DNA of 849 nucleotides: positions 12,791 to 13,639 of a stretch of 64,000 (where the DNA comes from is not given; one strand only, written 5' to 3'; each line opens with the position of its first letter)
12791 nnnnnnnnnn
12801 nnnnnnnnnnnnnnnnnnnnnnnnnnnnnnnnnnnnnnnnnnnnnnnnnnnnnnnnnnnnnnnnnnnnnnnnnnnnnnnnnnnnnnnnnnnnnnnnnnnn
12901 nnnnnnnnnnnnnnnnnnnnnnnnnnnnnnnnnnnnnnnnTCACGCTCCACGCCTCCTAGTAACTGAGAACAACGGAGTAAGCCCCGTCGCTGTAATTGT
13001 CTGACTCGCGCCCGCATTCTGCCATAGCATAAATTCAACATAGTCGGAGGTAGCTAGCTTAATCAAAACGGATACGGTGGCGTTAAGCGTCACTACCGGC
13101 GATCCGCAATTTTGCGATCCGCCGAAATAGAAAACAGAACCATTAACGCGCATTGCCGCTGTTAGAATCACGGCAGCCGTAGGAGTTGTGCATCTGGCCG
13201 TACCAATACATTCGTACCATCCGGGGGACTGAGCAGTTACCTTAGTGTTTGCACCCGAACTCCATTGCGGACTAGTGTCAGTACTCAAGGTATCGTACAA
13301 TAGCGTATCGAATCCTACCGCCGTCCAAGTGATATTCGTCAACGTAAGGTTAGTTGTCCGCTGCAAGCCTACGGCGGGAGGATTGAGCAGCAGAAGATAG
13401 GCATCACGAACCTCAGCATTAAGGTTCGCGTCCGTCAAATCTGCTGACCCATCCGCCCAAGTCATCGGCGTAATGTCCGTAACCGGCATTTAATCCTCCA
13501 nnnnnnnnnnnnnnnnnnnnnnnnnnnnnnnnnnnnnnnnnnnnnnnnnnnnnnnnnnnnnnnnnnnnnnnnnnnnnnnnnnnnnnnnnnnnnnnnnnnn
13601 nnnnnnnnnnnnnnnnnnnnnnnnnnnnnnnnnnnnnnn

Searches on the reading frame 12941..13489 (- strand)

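Call 16: search_protein_families(library=pfam, proteins=[window:12941-13489:-], max_evalue=0.01)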
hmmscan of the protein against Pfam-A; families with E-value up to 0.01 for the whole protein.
window:12941-13489:- (182 aa): 0 families

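Call 79: search_protein_families(library=phrogs, proteins=[window:12941-13489:-], max_evalue=0.001)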
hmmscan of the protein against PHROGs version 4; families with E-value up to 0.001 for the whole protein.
window:12941-13489:- (182 aa): 1 family
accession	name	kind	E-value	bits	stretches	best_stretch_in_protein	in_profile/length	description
phrog_11660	-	tail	1.7e-05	23.7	1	37-165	989-1117/1412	tail protein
